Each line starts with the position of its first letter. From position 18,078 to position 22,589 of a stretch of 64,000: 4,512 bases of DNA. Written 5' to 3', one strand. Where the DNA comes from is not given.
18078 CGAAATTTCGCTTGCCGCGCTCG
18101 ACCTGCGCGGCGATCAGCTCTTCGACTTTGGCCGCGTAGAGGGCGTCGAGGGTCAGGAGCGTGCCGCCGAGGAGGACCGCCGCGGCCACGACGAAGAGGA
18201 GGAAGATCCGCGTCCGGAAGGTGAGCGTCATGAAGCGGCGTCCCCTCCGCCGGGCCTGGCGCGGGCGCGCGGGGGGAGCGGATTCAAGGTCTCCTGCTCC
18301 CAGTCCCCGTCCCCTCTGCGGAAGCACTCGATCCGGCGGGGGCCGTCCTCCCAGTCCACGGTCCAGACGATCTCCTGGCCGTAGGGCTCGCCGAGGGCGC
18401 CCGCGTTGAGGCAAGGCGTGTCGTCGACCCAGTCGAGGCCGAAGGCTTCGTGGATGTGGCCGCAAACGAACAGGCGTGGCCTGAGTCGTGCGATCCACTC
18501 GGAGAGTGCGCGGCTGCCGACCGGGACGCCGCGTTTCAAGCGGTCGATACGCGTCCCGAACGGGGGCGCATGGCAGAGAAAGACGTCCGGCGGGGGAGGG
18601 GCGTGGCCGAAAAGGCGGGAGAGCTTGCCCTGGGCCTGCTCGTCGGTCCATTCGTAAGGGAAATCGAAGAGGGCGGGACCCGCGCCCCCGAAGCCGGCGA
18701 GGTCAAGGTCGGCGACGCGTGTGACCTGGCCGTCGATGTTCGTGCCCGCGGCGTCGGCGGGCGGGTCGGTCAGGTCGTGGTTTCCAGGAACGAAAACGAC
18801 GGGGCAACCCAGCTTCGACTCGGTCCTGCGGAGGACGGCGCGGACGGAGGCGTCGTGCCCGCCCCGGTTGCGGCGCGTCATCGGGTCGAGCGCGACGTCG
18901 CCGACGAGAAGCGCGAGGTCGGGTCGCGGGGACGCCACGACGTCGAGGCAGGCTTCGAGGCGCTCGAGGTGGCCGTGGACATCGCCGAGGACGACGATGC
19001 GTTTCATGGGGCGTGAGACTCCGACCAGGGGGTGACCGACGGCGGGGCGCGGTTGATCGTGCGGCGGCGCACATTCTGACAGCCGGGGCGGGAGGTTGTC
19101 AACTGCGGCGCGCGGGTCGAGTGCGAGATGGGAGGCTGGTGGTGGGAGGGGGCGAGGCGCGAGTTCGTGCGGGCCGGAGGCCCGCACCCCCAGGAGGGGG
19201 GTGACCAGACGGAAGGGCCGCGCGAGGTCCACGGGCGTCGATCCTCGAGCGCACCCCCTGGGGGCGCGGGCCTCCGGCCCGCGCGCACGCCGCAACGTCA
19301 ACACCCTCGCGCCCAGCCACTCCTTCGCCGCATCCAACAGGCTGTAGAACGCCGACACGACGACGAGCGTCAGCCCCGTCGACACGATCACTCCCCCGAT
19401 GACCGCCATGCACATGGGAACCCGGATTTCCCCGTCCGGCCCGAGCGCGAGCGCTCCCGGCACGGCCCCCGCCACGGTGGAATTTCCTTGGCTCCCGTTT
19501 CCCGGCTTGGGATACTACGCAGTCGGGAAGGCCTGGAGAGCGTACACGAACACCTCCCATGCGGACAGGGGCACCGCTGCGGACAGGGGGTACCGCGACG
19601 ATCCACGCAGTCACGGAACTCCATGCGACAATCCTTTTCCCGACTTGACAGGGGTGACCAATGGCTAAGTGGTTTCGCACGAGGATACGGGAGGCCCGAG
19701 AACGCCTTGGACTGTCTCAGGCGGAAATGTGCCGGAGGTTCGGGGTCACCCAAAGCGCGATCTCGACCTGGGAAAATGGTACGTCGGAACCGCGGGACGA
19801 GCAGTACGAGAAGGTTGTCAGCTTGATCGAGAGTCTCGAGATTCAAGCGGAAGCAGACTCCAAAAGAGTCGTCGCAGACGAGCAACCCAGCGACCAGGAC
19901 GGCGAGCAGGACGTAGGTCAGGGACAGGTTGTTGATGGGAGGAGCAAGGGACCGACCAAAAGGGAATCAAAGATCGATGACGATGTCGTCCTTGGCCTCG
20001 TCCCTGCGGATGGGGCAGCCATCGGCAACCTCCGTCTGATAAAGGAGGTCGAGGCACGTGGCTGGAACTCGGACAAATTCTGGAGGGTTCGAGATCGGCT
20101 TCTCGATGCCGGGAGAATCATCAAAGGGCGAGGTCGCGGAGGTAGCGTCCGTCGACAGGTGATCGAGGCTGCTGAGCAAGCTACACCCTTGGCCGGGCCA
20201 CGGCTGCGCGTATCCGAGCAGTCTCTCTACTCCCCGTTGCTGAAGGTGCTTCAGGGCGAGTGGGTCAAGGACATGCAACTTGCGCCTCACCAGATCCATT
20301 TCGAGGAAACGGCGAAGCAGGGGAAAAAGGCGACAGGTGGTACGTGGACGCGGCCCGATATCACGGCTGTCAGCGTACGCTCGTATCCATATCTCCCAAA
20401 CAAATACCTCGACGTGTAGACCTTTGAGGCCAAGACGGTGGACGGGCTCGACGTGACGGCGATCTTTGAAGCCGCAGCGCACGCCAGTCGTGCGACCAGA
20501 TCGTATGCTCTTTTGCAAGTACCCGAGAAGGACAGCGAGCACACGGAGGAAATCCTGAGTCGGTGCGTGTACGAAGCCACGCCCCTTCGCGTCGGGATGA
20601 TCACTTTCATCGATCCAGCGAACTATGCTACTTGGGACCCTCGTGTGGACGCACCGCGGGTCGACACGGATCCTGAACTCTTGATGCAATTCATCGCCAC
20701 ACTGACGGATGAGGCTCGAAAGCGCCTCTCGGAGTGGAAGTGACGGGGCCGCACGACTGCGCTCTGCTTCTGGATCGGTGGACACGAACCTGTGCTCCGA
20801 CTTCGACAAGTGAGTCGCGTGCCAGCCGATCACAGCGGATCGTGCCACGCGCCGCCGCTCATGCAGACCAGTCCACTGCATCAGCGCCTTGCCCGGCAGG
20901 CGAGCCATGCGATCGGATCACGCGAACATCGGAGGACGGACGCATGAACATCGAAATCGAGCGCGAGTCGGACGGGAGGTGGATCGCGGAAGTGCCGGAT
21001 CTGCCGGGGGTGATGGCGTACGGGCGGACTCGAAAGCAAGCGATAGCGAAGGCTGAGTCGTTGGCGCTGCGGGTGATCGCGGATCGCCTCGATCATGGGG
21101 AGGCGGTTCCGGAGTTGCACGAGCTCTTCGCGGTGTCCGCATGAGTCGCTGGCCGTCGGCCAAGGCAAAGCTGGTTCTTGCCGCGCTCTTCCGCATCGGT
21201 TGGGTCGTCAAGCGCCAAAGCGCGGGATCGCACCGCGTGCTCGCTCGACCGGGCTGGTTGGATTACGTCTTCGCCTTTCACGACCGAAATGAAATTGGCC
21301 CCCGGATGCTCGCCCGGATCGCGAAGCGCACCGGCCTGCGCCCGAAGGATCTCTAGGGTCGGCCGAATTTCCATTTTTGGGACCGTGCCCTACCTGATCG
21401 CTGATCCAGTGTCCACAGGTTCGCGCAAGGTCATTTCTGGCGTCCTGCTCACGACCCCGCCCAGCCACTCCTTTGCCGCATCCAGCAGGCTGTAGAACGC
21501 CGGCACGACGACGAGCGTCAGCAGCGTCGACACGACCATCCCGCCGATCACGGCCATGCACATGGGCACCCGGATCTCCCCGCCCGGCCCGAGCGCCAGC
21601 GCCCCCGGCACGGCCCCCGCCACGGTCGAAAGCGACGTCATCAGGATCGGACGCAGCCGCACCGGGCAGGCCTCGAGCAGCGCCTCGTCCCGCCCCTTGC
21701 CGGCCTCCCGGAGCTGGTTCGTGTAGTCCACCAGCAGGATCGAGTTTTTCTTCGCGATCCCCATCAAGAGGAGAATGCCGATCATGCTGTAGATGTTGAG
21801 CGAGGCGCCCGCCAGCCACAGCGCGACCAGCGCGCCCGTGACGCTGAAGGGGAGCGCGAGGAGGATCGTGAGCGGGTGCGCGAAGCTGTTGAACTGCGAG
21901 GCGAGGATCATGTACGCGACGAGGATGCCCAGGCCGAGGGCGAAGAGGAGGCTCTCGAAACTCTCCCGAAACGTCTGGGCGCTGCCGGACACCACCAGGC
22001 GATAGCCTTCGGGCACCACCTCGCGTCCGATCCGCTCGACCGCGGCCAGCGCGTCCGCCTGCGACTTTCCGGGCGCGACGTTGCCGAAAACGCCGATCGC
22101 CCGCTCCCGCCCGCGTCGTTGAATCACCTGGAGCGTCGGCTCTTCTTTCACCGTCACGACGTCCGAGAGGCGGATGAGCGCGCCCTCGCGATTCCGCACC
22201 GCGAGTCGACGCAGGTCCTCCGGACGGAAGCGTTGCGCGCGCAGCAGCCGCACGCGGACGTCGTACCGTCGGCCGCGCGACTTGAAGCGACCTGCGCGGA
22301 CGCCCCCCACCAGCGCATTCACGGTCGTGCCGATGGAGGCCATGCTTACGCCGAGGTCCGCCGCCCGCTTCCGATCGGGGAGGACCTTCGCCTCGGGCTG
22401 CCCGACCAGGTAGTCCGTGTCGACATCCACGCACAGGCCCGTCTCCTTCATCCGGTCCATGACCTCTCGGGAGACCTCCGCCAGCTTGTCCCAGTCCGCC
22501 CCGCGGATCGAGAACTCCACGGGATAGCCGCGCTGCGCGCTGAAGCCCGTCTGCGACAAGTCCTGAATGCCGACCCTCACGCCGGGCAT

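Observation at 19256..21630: A 2-kb lower-GC islet in the RND gene 3' end with a target duplication, hicBA, and an HTH/PD-(D/E)xK-like nuclease ORF split by a single amber codon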

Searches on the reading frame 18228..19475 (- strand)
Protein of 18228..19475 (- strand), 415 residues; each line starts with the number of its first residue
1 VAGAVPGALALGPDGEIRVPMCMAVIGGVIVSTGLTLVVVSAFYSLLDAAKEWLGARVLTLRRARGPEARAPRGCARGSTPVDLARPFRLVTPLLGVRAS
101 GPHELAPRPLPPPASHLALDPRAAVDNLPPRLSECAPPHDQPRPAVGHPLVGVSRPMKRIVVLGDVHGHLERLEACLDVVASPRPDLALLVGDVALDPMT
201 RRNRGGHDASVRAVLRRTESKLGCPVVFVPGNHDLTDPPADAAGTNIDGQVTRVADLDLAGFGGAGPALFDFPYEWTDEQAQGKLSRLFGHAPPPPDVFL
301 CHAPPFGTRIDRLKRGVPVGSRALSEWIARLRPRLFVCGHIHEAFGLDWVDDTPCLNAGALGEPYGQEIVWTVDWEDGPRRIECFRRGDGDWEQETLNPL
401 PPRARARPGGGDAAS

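Call 7: search_protein_families(library=pfam, max_evalue=0.1, proteins=[window:18228-19475:-])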
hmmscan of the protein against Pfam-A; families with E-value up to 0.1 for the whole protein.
window:18228-19475:- (415 aa): 4 families
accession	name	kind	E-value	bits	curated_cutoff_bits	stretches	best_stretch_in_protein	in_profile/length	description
PF00149.33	Metallophos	-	2.8e-17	64.2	21.5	1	159-343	2-190/191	Calcineurin-like phosphoesterase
PF14582.11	Metallophos_3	-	1.5e-09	38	28.2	2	294-363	173-241/259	Metallophosphoesterase, calcineurin superfamily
PF12850.12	Metallophos_2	-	3.2e-09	37.4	27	1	159-368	2-142/154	Calcineurin-like phosphoesterase superfamily domain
PF00873.25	ACR_tran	-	0.00058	18.1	28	1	2-47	975-1020/1021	AcrB/AcrD/AcrF family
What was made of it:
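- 19310..19482 (-): Left copy of the repeat, the orphaned and displaced RND 3' fragment. ACR_tran positions 975-1020 (call 7).
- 18228..19004 (-): Metallophosphoesterase gene. The real start is most likely the Met at 19004, giving 259 aa, not the 415-aa frame that runs through the REP pair and the orphan fragment. The Metallophos domain starts at residue 159 of the long frame (call 7).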

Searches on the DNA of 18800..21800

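Call 56: search_rna_families(source=window, start=18800, end=21800, threshold=evalue, max_evalue=1)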
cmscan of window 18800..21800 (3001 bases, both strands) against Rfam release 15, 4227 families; matches with E-value up to 1: 0.
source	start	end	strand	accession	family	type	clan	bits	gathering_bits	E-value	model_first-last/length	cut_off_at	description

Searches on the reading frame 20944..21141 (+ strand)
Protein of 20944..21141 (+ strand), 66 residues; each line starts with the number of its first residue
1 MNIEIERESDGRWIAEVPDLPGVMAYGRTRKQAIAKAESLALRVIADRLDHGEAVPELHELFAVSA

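Call 7: search_protein_families(library=pfam, max_evalue=0.1, proteins=[window:20944-21141:+])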
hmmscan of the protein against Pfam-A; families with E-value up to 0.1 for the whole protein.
seq(66 aa): 4 families
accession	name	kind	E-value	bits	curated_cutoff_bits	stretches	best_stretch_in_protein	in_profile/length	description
PF15919.11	HicB_lk_antitox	-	9.7e-07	29.4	27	1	3-61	3-61/123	HicB_like antitoxin of bacterial toxin-antitoxin system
PF21748.3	UPF0150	-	0.00018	21.8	27.3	1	8-35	16-43/64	UPF0150-like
PF24113.1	DUF7387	-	0.016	16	27.9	1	3-43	14-54/85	Family of unknown function (DUF7387)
PF13069.11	DUF3933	-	0.037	14.3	25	1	24-44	17-37/52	Protein of unknown function (DUF3933)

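Call 8: search_protein_families(library=ncbifam, max_evalue=0.1, proteins=[window:20944-21141:+])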
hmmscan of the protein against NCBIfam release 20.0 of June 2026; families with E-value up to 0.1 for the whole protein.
seq(66 aa): 0 families

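Call 39: search_protein_families(library=phrogs, max_evalue=0.01, proteins=[window:20944-21141:+])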
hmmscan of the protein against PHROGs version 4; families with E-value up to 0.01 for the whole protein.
seq(66 aa): 3 families
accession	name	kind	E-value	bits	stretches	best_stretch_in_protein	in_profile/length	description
phrog_497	-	moron, auxiliary metabolic gene and host takeover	8.8e-08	32.9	1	3-60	15-72/342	toxin-antitoxin system HicB-like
phrog_16062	-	unknown function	8.7e-06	26.7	1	5-32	7-33/65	-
phrog_11958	-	unknown function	0.0085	17.3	1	6-42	10-47/84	-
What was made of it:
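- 20944..21144 (+): hicB, a short 66-aa antitoxin without a DNA-binding domain. HicB_lk_antitox E=9.7e-7 (call 7); phrog_497 HicB-like (call 39).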

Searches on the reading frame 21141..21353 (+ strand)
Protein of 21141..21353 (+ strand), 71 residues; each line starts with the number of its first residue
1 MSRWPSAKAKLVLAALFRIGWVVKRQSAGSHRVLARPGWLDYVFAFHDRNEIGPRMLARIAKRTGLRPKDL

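Call 7: search_protein_families(library=pfam, max_evalue=0.1, proteins=[window:21141-21353:+])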
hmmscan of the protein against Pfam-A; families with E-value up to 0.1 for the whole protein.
seq(71 aa): 1 family
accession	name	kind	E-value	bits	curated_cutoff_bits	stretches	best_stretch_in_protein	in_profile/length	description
PF07927.17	HicA_toxin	-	5.4e-10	39.7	27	1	12-66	4-58/58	HicA toxin of bacterial toxin-antitoxin,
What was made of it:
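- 21141..21356 (+): hicA, a 71-aa toxin that looks intact. It overlaps hicB by 4 nt and is convergent with the RND gene. HicA_toxin E=5.4e-10, full profile (call 7).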

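Call 8: search_protein_families(library=ncbifam, max_evalue=0.1, proteins=[window:21141-21353:+])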
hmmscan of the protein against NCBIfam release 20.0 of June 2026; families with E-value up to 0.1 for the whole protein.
seq(71 aa): 0 families

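Call 39: search_protein_families(library=phrogs, max_evalue=0.01, proteins=[window:21141-21353:+])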
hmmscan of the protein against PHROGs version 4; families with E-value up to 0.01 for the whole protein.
seq(71 aa): 1 family
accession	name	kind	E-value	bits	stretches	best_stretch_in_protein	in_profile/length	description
phrog_353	-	moron, auxiliary metabolic gene and host takeover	0.0011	20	1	12-67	10-66/73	toxin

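Call 63: find_homologous_proteins(query=window:21141-21353:+, max_evalue=1e-10)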
Query seq(71 aa) (71 aa): 5222 proteins with E <= 1e-10 among 5283 candidates; the best 120 are listed.
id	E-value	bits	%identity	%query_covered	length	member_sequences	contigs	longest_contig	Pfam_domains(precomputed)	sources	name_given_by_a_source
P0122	1.4e-40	154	100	100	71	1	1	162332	PF07927.18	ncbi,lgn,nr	ncbi:MAG: type II toxin-antitoxin system HicA family toxin [Planctomycetes bacterium]|nr:type II tox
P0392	6.6e-33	129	83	100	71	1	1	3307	PF07927.18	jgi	jgi:predicted RNA binding protein YcfA (HicA-like mRNA interferase family)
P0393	1.5e-32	128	82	100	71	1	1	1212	PF07927.18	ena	-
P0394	1.6e-32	128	86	100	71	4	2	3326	PF07927.18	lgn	-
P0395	2.7e-32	127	82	100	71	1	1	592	PF07927.18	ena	-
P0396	2.9e-32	127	85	100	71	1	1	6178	PF07927.18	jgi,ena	-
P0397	3.1e-32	127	85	100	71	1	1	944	PF07927.18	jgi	-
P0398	3.4e-32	127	83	100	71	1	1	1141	PF07927.18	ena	-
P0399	3.5e-32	127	83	100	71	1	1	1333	PF07927.18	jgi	jgi:predicted RNA binding protein YcfA (HicA-like mRNA interferase family)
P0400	3.9e-32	127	77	100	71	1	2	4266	PF07927.18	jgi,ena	-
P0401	4.0e-32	127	80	100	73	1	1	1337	PF07927.18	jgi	jgi:predicted RNA binding protein YcfA (HicA-like mRNA interferase family)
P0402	4.3e-32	127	83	100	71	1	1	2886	PF07927.18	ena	-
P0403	4.4e-32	127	80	100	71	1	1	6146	PF07927.18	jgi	-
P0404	5.5e-32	126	82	100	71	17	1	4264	PF07927.18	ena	-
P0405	6.2e-32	126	83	100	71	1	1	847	PF07927.18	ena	-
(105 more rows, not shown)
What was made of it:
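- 21141..21356 (+): More than 5,000 homologues, the best 120 of them 72-86% identical and from many phyla (call 63).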

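Call 64: find_encoding_contigs(protein=P0396, flank=5000, max_places=3)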
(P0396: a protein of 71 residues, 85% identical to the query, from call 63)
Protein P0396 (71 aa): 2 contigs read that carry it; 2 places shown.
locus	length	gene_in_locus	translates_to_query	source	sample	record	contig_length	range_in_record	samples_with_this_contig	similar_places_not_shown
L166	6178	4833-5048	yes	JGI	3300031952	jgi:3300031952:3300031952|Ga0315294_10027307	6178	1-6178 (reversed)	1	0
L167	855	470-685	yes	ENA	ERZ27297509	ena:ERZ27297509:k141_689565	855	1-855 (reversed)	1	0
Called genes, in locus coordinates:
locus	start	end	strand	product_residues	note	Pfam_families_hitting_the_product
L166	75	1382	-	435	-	PF25145:NfeD1b_N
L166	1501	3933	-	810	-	PF02190:LON_substr_bdg, PF00004:AAA, PF07728:AAA_5, PF22667:Lon_lid, PF05362:Lon_C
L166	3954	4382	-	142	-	PF00011:HSP20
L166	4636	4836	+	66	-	-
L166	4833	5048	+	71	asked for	PF07927:HicA_toxin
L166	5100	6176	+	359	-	?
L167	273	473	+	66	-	-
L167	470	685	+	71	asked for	PF07927:HicA_toxin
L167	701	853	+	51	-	?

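Call 65: find_encoding_contigs(protein=P0394, flank=5000, max_places=3)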
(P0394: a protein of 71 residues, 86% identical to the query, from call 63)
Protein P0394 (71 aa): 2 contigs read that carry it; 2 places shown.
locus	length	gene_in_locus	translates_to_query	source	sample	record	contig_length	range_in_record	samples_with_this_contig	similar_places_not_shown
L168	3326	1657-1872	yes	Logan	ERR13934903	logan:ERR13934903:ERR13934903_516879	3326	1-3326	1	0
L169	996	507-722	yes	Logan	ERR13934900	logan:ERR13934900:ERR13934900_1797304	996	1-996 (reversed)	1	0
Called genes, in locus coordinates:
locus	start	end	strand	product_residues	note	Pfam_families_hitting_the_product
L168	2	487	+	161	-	?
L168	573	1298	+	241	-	-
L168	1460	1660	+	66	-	-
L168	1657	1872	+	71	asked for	PF07927:HicA_toxin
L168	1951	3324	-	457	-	?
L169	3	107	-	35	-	?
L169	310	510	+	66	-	-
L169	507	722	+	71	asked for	PF07927:HicA_toxin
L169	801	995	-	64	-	?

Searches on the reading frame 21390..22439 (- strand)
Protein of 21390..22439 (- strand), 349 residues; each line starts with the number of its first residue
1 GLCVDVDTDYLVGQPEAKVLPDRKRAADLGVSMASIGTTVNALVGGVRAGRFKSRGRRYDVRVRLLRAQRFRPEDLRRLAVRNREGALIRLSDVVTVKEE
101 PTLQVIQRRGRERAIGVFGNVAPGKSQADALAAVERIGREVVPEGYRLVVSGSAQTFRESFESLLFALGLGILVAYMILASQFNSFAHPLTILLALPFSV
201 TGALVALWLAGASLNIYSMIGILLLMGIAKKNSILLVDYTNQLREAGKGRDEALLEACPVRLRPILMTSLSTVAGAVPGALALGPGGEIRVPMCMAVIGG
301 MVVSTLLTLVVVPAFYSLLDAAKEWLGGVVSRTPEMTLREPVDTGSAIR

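Call 33: find_homologous_proteins(query=window:21390-22439:-, max_evalue=1e-40)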
Query window:21390-22439:- (349 aa): 6031 proteins with E <= 1e-40 among 8000 candidates; the best 120 are listed.
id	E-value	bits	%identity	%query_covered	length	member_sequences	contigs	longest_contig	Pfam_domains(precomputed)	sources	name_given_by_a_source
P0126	9.1e-143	493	71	92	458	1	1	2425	PF00873.26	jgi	jgi:multidrug efflux pump subunit AcrB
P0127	1.0e-142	493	69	93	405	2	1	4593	PF00873.26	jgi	jgi:multidrug efflux pump subunit AcrB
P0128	3.0e-140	485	71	93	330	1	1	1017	PF00873.26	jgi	-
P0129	3.9e-139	482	67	93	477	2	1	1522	PF00873.26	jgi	jgi:multidrug efflux pump subunit AcrB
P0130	7.9e-138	477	66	93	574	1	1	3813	PF00873.26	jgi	jgi:multidrug efflux pump subunit AcrB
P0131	1.1e-137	477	68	92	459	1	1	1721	PF00873.26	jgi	jgi:multidrug efflux pump subunit AcrB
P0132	2.8e-136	472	65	93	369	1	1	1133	PF00873.26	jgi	jgi:multidrug efflux pump subunit AcrB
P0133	1.2e-135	470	72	88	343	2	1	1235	PF00873.26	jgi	jgi:multidrug efflux pump subunit AcrB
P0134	2.8e-135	469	65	93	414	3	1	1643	PF03176.22,PF00873.26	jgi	jgi:HAE1 family hydrophobic/amphiphilic exporter-1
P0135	3.6e-135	468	66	93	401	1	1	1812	PF00873.26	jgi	jgi:HAE1 family hydrophobic/amphiphilic exporter-1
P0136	3.8e-135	468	65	94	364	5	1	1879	PF00873.26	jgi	jgi:HAE1 family hydrophobic/amphiphilic exporter-1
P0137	4.8e-135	468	64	93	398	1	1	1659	PF00873.26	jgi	jgi:multidrug efflux pump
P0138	5.5e-135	468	65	93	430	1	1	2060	PF00873.26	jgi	jgi:HAE1 family hydrophobic/amphiphilic exporter-1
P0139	5.6e-135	468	65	93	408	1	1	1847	PF00873.26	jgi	jgi:multidrug efflux pump subunit AcrB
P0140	9.0e-135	467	64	93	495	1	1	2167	PF03176.22,PF00873.26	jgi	jgi:HAE1 family hydrophobic/amphiphilic exporter-1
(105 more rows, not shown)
